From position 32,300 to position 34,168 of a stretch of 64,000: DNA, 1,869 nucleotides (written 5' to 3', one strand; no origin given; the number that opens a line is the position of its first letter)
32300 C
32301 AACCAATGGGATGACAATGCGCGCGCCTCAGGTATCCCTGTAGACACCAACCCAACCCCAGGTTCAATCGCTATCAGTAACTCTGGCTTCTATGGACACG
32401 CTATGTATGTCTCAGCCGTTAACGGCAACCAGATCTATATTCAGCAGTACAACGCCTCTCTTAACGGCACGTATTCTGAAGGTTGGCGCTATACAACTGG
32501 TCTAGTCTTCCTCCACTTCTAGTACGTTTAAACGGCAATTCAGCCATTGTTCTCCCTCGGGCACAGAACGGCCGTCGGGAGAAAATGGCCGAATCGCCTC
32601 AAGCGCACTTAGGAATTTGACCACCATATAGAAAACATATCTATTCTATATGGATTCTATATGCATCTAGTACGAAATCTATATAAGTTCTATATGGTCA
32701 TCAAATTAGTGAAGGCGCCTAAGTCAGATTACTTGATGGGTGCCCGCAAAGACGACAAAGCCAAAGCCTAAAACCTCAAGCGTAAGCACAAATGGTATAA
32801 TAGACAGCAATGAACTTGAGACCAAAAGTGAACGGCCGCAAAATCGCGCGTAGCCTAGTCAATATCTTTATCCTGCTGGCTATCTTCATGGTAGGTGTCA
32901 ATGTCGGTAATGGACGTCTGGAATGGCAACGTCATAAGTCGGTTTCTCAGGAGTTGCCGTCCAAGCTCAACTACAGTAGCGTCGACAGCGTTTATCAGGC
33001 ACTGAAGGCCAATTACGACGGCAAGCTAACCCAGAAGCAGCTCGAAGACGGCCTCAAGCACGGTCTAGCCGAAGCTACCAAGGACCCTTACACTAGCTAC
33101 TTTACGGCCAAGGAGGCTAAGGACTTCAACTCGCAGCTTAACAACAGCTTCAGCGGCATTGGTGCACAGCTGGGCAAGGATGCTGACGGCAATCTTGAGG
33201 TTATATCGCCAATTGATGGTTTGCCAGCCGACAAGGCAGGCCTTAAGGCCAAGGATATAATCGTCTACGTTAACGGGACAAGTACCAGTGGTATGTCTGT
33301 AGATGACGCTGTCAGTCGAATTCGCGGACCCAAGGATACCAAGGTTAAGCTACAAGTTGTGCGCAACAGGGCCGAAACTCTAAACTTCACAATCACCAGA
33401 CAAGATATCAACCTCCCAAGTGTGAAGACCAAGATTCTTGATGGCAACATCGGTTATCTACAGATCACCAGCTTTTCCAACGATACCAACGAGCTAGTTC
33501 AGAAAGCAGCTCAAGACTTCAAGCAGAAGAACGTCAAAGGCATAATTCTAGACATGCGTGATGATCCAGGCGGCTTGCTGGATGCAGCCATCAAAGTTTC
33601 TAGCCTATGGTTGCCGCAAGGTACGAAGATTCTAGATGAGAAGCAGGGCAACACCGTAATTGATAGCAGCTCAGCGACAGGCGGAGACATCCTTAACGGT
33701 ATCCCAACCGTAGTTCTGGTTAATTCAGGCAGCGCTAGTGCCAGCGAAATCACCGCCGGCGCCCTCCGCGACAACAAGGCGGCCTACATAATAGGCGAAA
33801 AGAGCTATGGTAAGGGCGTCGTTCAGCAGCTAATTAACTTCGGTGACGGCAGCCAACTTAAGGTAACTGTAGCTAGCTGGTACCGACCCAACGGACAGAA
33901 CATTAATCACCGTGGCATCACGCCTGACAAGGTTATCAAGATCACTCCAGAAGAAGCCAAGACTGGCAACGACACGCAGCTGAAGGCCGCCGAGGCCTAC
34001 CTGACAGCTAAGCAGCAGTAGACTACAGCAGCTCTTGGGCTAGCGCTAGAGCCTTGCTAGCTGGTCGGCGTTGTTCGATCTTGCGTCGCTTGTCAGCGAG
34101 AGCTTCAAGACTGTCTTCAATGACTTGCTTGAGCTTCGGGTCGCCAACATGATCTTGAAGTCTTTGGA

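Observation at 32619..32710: Exact 11-bp lattice of palindromic ATAT-core units upstream of the S41 protease gene (best copy of a dispersed intergenic family)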

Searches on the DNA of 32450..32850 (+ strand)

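Call 75: search_rna_families(source=window, start=32450, end=32850, threshold=evalue, max_evalue=1)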
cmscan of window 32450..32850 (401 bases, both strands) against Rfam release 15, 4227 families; matches with E-value up to 1: 2.
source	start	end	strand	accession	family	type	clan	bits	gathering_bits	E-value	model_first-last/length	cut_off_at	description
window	32535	32597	-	RF03938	mir-4662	Gene; miRNA;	-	24.9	97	0.009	1-67/67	no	mir-4662 microRNA precursor family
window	32613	32706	-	RF03601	MIR7993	Gene; miRNA;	-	20.4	100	0.35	1-138/138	no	MIR7993 microRNA precursor family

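Call 76: search_dna_similar(query=window:32597-32782:+, collection=plasmids, mode=distant, max_evalue=1, max_rows=10)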
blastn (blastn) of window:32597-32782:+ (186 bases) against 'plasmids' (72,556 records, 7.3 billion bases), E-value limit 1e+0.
Records with a match: 2; places in all: 2; records where one place covers at least 80% of the query: 0.
Best place of each record, by identity: 80-90% 2.
By first word of the organism name: Acinetobacter 2.
By predicted mobility (MOB-suite, as given by PLSDB): mobilizable 2.
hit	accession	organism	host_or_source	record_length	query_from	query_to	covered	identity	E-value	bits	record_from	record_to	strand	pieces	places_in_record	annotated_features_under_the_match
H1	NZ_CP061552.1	Acinetobacter seifertii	Homo sapiens,blood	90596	26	66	22%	85.4%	5e-1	41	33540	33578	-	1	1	AAA domain-containing protein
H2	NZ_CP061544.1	Acinetobacter seifertii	Homo sapiens,blood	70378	26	66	22%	85.4%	5e-1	41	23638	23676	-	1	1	AAA domain-containing protein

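Call 77: search_dna_similar(query=window:32597-32782:+, collection=phages, mode=distant, max_evalue=1, max_rows=10)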
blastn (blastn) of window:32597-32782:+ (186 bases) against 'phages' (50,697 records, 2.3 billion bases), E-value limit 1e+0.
No match.

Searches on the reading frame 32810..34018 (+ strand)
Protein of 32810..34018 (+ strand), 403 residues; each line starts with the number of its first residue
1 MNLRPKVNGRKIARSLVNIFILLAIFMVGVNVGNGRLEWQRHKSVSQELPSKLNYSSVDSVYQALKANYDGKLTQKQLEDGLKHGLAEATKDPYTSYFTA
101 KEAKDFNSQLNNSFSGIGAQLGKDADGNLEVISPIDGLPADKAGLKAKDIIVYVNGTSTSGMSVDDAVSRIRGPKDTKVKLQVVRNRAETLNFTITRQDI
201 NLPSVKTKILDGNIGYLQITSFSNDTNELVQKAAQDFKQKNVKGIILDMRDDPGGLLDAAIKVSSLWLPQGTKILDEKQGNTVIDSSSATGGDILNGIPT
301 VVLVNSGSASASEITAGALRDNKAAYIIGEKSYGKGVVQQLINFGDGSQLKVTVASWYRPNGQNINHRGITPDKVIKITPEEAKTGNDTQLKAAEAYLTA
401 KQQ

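Call 12: find_related_loci(query=window:32810-34018:+, collection=genome_contigs, flank=3000)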
Query window:32810-34018:+ (403 aa) in genome_contigs; peptide patterns used: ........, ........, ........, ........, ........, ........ (x = any residue, [..] = any of these).
197 stretches matched a pattern; 122 encode a relative of the query (tblastn E <= 1e-3); the best 80 are kept; 80 distinct loci.
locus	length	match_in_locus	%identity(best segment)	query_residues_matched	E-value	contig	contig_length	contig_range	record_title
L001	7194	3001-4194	86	1-398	0e+0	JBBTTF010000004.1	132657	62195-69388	MAG: Patescibacteria group bacterium isolate H32-bin025_1 H32_bin025_1_000000000004, whole genome shotgun sequence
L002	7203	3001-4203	80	1-398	0e+0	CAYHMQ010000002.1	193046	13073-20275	MAG TPA_asm: uncultured Candidatus Saccharibacteria bacterium isolate ERP119705_co13_576 genome assembly, contig: NODE_4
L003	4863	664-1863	74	1-400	0e+0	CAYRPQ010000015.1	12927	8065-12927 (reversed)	MAG TPA_asm: uncultured Candidatus Saccharibacteria bacterium isolate SRP200132_co1_220 genome assembly, contig: NODE_84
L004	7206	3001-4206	74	1-402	0e+0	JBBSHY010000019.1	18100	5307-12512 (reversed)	MAG: Candidatus Saccharimonadales bacterium isolate LS3_sbin.2 LS3_sbin.2_K_586661_L_18100_cov_18.0000, whole genome sho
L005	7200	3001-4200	74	1-400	0e+0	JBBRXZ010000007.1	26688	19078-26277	MAG: Candidatus Saccharimonadales bacterium isolate La5_maxbin2.247 La5_maxbin2.247_K_1634661_L_26688_cov_18.9934, whole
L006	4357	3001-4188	74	4-398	0e+0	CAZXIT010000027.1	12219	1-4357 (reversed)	MAG TPA_asm: uncultured Candidatus Saccharibacteria bacterium isolate SRP200132_co1_116 genome assembly, contig: NODE_91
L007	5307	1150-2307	76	14-399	0e+0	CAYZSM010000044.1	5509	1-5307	MAG TPA_asm: uncultured Candidatus Saccharibacteria bacterium isolate SRP200132_co1_667 genome assembly, contig: NODE_28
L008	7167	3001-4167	75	1-389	0e+0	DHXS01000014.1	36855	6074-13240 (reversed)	MAG TPA_asm: Candidatus Saccharibacteria bacterium UBA5150 UBA5150_contig_28193, whole genome shotgun sequence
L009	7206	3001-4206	72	1-402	0e+0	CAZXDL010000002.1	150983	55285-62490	MAG TPA_asm: uncultured Candidatus Saccharibacteria bacterium isolate SRP133034_co1_19 genome assembly, contig: NODE_28_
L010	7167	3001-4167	73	1-389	0e+0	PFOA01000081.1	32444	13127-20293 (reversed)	MAG: Candidatus Saccharibacteria bacterium CG_4_10_14_0_2_um_filter_52_9 CG_4_10_14_0.2_scaffold_390_c, whole genome sho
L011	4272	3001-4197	73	1-398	0e+0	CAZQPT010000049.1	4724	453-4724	MAG TPA_asm: uncultured Candidatus Saccharibacteria bacterium isolate SRP200132_co1_550 genome assembly, contig: NODE_36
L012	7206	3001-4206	71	1-402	0e+0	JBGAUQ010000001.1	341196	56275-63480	MAG: Candidatus Saccharimonadales bacterium isolate MAG_AAO_AS.77 AAOAS-77_NODE_1_length_341196_cov_10.715592, whole gen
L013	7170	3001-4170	72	12-398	0e+0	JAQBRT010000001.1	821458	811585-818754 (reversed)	MAG: Candidatus Saccharibacteria bacterium isolate RYN_408 scaffold_1405176, whole genome shotgun sequence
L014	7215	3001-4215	70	1-401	0e+0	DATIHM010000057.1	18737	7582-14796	MAG TPA_asm: Candidatus Saccharimonadia bacterium isolate SMAG_U15638 k141_280150, whole genome shotgun sequence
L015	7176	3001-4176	69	10-398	0e+0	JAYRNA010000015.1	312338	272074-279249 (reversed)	MAG: Candidatus Saccharimonadales bacterium isolate XM2_XAASGE4bin.16 k141_163413, whole genome shotgun sequence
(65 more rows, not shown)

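Call 27: find_encoding_contigs(protein=window:32810-34018:+, flank=2000, max_places=10)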
Protein window:32810-34018:+ (403 aa): 3 contigs read that carry it; 2 places shown.
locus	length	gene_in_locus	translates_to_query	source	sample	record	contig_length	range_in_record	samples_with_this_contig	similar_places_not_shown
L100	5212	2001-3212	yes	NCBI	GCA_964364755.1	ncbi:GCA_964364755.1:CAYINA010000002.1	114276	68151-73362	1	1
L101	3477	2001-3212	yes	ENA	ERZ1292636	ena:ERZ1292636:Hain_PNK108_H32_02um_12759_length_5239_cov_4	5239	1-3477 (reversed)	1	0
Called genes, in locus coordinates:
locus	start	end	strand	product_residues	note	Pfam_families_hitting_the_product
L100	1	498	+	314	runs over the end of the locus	PF18075:FtsX_ECD, PF02687:FtsX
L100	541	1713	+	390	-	PF05257:CHAP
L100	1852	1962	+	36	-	-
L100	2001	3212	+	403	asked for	PF00595:PDZ, PF13180:PDZ_2 (weak), PF17820:PDZ_6, PF03572:Peptidase_S41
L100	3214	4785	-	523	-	-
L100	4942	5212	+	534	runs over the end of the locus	PF06418:CTP_synth_N, PF00117:GATase, PF07722:Peptidase_C26 (weak)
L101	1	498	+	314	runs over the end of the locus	PF18075:FtsX_ECD, PF02687:FtsX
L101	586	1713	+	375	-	PF05257:CHAP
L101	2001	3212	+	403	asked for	PF00595:PDZ, PF13180:PDZ_2 (weak), PF17820:PDZ_6, PF03572:Peptidase_S41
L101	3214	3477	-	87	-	?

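Call 70: find_homologous_proteins(query=window:32810-34018:+, max_evalue=1e-120)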
Query window:32810-34018:+ (403 aa): 2187 proteins with E <= 1e-120 among 8000 candidates; the best 120 are listed.
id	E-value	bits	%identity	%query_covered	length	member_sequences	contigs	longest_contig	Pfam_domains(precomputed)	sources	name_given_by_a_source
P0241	1.0e-253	859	100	99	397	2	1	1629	PF17820.8,PF03572.24,PF00595.30,PF13180.13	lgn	-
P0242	6.0e-224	761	87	99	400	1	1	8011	PF17820.8,PF03572.24,PF00595.30,PF13180.13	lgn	-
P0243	1.8e-222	756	86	99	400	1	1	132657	PF17820.8,PF03572.24,PF00595.30,PF13180.13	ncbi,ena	ncbi:MAG: S41 family peptidase [Patescibacteria group bacterium]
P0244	1.6e-220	750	86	99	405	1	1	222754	PF17820.8,PF03572.24,PF00595.30,PF13180.13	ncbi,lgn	-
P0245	3.8e-218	742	86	97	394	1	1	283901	PF17820.8,PF03572.24,PF00595.30,PF13180.13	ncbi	-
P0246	3.6e-203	693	80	99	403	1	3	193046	PF17820.8,PF03572.24,PF00595.30,PF13180.13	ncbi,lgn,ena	ncbi:MAG: S41 family peptidase [Patescibacteria group bacterium]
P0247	5.9e-198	676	77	99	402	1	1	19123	PF17820.8,PF03572.24,PF00595.30,PF13180.13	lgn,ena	-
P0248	3.1e-197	673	76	100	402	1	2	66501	PF17820.8,PF03572.24,PF00595.30,PF13180.13,PF22694.2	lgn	-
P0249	6.3e-197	672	75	100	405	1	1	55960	PF17820.8,PF03572.24,PF00595.30,PF13180.13,PF22694.2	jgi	jgi:carboxyl-terminal processing protease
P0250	1.4e-196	671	77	99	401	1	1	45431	PF17820.8,PF03572.24,PF00595.30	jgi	jgi:carboxyl-terminal processing protease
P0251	8.2e-196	669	75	100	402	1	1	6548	PF17820.8,PF03572.24,PF00595.30,PF13180.13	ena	-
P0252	3.4e-195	667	75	99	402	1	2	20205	PF17820.8,PF03572.24,PF00595.30,PF13180.13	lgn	-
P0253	2.0e-194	664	75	100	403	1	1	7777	PF17820.8,PF03572.24,PF00595.30,PF13180.13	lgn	-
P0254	2.3e-194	664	75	100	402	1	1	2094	PF17820.8,PF03572.24,PF00595.30,PF13180.13,PF22694.2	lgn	-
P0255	5.8e-194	663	75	97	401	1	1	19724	PF17820.8,PF03572.24,PF00595.30,PF13180.13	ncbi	-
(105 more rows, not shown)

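Call 71: find_encoding_contigs(protein=P0242, flank=8000, max_places=2)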
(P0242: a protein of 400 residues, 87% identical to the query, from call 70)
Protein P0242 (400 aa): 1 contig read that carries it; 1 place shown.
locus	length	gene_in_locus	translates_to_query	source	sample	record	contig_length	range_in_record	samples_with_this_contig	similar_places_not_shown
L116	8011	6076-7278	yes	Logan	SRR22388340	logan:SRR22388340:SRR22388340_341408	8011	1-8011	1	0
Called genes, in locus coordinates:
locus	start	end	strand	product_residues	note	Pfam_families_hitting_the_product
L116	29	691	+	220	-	PF07516:SecA_SW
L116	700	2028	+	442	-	PF00675:Peptidase_M16, PF05193:Peptidase_M16_C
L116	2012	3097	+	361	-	PF03462:PCRF, PF00472:RF-1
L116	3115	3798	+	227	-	PF00931:NB-ARC (faint), PF00005:ABC_tran, PF13304:AAA_21 (faint)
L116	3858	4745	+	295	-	PF18075:FtsX_ECD, PF02687:FtsX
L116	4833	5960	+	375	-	PF05257:CHAP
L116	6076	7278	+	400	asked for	PF00595:PDZ, PF13180:PDZ_2 (weak), PF17820:PDZ_6, PF03572:Peptidase_S41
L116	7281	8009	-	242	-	?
